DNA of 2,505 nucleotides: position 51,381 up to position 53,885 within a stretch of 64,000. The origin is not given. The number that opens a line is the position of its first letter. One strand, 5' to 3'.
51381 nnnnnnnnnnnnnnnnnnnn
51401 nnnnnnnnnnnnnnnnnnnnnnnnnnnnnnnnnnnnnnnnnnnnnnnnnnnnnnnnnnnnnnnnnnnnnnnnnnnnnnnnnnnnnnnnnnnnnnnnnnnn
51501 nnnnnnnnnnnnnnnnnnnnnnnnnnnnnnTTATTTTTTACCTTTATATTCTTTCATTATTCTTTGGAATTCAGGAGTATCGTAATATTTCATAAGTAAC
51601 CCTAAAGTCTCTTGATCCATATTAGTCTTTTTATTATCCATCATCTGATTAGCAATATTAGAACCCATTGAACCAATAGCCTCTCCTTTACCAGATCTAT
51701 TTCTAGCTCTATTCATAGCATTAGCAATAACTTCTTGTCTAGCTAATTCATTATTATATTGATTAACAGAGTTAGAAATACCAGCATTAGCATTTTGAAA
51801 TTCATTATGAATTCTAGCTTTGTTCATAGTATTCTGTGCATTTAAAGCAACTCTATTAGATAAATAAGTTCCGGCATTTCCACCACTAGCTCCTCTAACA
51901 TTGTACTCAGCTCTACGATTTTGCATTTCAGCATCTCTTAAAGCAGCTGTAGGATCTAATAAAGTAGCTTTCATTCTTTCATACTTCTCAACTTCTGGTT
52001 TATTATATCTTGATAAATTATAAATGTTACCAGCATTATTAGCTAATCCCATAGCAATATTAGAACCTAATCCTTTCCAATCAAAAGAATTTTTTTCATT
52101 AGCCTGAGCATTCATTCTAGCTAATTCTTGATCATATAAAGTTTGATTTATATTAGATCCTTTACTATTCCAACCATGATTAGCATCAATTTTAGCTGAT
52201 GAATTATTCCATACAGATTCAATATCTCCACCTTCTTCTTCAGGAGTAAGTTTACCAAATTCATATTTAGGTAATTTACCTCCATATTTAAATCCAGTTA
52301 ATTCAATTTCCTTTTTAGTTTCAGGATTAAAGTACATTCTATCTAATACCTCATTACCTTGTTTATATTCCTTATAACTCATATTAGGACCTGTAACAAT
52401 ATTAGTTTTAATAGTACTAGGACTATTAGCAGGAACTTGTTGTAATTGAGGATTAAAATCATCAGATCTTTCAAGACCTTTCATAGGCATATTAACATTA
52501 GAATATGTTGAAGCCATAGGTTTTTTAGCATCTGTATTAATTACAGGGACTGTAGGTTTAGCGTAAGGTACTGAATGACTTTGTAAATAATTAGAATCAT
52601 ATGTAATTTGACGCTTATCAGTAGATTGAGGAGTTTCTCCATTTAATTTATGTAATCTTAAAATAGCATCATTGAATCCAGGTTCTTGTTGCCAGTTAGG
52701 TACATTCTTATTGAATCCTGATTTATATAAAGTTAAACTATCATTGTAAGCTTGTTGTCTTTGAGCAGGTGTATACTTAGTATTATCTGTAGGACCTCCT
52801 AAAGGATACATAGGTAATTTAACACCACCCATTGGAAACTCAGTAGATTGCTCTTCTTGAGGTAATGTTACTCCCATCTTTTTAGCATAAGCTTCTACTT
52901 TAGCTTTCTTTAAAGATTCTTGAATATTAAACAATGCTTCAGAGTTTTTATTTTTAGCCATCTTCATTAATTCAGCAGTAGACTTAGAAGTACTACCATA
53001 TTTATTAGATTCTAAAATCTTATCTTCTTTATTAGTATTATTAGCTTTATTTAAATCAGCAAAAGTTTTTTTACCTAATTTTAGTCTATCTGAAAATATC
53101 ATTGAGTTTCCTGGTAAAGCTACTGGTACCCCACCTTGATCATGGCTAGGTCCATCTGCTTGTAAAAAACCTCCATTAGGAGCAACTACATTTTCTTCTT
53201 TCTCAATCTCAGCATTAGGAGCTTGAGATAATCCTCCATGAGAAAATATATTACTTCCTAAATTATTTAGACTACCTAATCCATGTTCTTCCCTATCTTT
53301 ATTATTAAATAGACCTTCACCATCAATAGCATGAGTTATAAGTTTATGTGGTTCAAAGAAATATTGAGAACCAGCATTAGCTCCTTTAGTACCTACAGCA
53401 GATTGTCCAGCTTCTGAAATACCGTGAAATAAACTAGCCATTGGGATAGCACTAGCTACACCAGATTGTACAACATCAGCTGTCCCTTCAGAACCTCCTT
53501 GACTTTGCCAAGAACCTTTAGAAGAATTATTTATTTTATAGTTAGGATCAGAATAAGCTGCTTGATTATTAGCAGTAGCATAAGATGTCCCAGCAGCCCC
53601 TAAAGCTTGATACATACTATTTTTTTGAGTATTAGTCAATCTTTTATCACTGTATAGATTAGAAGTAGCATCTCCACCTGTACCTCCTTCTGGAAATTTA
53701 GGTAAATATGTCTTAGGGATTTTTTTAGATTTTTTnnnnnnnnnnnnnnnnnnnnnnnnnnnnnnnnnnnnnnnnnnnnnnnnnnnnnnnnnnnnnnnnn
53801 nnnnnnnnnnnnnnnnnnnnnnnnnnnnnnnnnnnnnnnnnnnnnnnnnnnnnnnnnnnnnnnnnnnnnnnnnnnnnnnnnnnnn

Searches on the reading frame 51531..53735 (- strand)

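Call 72: search_protein_families(library=phrogs, proteins=[window:51531-53735:-], max_evalue=0.00001)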
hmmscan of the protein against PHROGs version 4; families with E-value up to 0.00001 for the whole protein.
window:51531-53735:- (734 aa): 1 family
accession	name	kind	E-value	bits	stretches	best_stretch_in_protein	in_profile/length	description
phrog_15413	-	unknown function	7.4e-08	32.4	1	155-275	93-208/628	-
